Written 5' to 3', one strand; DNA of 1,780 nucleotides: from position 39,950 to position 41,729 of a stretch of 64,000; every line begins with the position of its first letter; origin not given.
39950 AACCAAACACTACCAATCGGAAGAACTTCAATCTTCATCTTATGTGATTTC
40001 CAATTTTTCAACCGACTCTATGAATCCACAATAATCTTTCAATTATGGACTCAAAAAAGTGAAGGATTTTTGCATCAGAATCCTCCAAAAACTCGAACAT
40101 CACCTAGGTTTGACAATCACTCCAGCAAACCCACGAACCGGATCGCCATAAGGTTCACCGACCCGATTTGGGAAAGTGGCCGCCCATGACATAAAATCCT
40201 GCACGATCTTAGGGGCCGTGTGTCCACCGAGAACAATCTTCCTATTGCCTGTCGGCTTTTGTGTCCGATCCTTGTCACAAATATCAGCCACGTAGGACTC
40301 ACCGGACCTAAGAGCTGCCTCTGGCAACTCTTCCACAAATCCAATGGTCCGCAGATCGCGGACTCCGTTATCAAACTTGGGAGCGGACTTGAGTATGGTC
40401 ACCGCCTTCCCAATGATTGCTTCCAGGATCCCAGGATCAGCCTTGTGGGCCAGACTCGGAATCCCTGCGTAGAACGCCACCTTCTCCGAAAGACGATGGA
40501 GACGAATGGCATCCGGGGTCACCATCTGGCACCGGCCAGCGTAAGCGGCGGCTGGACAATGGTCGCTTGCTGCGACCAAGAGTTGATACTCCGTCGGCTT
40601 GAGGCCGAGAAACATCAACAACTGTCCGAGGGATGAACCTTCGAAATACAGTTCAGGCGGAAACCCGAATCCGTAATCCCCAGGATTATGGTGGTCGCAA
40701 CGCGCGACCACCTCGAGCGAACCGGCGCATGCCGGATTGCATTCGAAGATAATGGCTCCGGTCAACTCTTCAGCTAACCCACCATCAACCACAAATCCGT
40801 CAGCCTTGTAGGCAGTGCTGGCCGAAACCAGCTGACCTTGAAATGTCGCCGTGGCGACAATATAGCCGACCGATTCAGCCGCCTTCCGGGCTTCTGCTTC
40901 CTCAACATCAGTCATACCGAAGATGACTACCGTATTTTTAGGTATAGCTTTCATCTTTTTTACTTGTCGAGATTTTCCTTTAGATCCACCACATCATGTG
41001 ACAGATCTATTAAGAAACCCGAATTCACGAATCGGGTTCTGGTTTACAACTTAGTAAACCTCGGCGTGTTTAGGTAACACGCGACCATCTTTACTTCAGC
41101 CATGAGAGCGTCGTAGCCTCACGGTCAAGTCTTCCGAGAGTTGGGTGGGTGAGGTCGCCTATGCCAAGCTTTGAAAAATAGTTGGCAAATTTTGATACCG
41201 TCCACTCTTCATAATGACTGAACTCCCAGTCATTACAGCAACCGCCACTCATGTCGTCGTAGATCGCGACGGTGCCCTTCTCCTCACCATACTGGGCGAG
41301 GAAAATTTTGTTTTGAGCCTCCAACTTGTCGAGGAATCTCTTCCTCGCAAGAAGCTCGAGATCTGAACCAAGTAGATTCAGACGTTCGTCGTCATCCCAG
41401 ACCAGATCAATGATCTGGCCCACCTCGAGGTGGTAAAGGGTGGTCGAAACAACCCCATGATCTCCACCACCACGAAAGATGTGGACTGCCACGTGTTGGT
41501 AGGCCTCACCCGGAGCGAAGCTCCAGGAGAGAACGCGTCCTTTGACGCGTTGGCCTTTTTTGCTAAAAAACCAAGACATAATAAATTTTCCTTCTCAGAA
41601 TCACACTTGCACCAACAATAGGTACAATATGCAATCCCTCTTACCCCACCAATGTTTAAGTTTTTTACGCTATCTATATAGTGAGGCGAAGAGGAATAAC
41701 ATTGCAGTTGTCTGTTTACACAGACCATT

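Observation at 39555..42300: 2.7-kb GC-rich foreign island of four unknown genes (incl. a divergent DHH/DHHA1-like phosphoesterase) inserted between rny and a TrmB-family regulator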

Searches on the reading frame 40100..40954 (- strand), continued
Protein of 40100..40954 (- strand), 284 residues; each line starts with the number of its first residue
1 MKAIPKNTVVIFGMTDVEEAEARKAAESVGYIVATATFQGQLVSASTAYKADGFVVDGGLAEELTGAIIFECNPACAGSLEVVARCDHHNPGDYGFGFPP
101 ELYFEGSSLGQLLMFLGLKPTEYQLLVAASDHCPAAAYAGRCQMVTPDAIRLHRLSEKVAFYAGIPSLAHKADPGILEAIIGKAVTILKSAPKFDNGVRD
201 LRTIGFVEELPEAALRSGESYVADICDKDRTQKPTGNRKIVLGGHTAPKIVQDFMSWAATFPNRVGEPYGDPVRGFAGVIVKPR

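Call 70: find_encoding_contigs(protein=P0005, flank=8000, max_places=2)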
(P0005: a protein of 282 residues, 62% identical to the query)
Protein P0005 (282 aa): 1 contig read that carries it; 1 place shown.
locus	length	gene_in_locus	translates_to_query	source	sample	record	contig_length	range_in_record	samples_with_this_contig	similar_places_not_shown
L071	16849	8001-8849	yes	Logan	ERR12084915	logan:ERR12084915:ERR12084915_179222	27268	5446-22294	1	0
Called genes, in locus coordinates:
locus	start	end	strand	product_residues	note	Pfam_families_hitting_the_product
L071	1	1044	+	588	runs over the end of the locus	-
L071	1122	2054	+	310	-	PF00121:TIM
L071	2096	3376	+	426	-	PF00162:PGK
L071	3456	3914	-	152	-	PF11969:DcpS_C, PF01230:HIT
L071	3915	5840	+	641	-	-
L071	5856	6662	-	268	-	PF01978:TrmB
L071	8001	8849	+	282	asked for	-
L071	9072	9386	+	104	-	-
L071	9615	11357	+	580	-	-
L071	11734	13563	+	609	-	PF01368:DHH, PF02272:DHHA1, PF17768:RecJ_OB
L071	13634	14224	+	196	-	PF00293:NUDIX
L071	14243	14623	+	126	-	PF02452:PemK_toxin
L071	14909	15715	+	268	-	PF00075:RNase_H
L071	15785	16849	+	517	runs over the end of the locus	PF13567:DUF4131, PF03772:Competence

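Call 108: list_cluster_members(proteins=[P0001, P0121, P0195])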
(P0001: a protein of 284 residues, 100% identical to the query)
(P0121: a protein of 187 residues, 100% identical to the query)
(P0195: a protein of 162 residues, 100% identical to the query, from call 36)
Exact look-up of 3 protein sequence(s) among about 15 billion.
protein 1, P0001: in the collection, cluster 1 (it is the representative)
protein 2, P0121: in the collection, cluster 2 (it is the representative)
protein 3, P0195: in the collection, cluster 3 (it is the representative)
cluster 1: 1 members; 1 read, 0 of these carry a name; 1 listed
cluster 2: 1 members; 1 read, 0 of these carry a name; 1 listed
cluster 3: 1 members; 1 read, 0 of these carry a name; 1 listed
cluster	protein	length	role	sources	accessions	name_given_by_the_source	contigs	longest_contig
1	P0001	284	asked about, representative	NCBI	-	-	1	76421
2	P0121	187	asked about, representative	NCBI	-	-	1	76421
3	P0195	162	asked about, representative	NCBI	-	-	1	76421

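Call 113: fold_search(model_id=the predicted structure, library=viral)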
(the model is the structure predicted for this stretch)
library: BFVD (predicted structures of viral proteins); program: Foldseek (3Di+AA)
matches with E <= 10: 432; with E <= 0.001: 2
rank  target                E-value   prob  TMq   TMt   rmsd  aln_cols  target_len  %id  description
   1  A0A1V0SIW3            1.0e-05  1.00  0.42  0.41  10.5       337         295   12  DHH family phosphohydrolase [Klosneuvirus KNV1]
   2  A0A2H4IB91            8.3e-04  0.96  0.34  0.29  12.1       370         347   13  Phosphoesterase [Erwinia phage vB_EamM_Y3]
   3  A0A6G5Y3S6            2.5e-03  0.94  0.36  0.21  10.8       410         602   11  (no name in the UniProt tables at hand)
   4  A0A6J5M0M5            1.8e-01  0.15  0.13  0.23  10.9       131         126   14  Tail completion protein [uncultured Caudovirales phage]
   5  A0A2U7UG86            2.1e-01  0.35  0.16  0.09   9.4       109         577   13  DUF5860 domain-containing protein [Pandoravirus macleodensis]
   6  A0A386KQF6            2.1e-01  0.16  0.20  0.27  16.8       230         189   13  DUF6884 domain-containing protein [Caulobacter phage Kronos]
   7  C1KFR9                2.4e-01  0.21  0.28  0.28  11.3       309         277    8  Uncharacterized protein [Lactobacillus phage Lb338-1]
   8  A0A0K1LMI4            2.4e-01  0.20  0.19  0.17  15.7       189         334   10  Uncharacterized protein [Citrobacter phage Merlin]
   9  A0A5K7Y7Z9            2.7e-01  0.21  0.16  0.13  12.4       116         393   10  DNA-directed RNA polymerase RPB3-11 homolog [Abalone asfa-like virus]
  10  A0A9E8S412            3.0e-01  0.20  0.16  0.27   9.8       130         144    8  (no name in the UniProt tables at hand)
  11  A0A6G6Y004            3.8e-01  0.18  0.15  0.30  11.7       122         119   11  (no name in the UniProt tables at hand)
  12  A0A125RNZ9            4.0e-01  0.30  0.14  0.29   4.7        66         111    9  (no name in the UniProt tables at hand)
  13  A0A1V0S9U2            4.3e-01  0.09  0.16  0.19  23.9       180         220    8  Uncharacterized protein [Catovirus CTV1]
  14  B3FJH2                4.5e-01  0.13  0.15  0.20   9.4       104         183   10  Uncharacterized protein [Pseudomonas phage 201phi2-1]
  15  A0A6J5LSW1            4.5e-01  0.10  0.16  0.18   8.7       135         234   10  Uncharacterized protein [uncultured Caudovirales phage]
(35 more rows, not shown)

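Call 120: search_protein_families(library=pfam, alignment_id=A1, max_evalue=0.1)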
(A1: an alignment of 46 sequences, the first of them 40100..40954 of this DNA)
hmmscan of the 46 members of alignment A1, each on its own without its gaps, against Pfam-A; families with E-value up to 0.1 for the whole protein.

A. member 1, window:40100-40954:- (284 aa): 0 families

B. families by the number of members that match (of 46 scanned): 5 families
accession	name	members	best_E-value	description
PF01368.27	DHH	1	0.0024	DHH family, N-terminal domain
PF18301.6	preATP-grasp_3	1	0.008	pre ATP-grasp 3 domain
PF00684.25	DnaJ_CXXCXGXG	1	0.011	DnaJ central domain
PF03955.20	Adeno_PIX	1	0.032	Adenovirus hexon-associated protein (IX)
PF09673.15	TrbC_Ftype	1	0.07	Type-F conjugative transfer system pilin assembly protein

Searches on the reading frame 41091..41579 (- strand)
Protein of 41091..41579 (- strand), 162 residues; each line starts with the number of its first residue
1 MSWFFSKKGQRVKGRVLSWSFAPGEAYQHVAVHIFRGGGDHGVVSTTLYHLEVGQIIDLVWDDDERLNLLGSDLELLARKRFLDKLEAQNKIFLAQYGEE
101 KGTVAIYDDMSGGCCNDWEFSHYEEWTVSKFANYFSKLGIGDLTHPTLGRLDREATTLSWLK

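Call 6: search_protein_families(library=pfam, proteins=[window:41091-41579:-], max_evalue=1)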
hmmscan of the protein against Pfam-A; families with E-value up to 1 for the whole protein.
window:41091-41579:- (162 aa): 0 families

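Call 7: search_protein_families(library=phrogs, proteins=[window:41091-41579:-], max_evalue=1)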
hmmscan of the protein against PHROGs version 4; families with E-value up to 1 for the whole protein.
window:41091-41579:- (162 aa): 2 families
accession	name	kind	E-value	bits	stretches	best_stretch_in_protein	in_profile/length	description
phrog_10518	-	unknown function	0.067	14.2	1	83-156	16-89/125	-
phrog_3427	-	lysis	0.21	12.6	1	52-96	14-58/141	holin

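Call 8: search_protein_families(library=padloc, proteins=[window:41091-41579:-], max_evalue=1)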
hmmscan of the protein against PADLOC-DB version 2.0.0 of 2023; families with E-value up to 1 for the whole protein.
window:41091-41579:- (162 aa): 0 families

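Call 32: search_protein_families(library=ncbifam, proteins=[window:41091-41579:-], max_evalue=1)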
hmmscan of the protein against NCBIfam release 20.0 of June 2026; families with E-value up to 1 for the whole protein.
window:41091-41579:- (162 aa): 0 families

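Call 36: find_homologous_proteins(query=window:41091-41579:-, max_evalue=0.001)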
Query window:41091-41579:- (162 aa): 1 proteins with E <= 0.001 among 19 candidates.
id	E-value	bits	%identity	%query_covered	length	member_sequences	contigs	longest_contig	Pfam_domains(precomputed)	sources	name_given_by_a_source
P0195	2.5e-107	374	100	100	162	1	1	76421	-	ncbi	-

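Call 117: search_solved_structures(query=window:41091-41579:-, max_evalue=10)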
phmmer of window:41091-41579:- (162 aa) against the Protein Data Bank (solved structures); distinct sequences matched with E-value up to 10: 0.
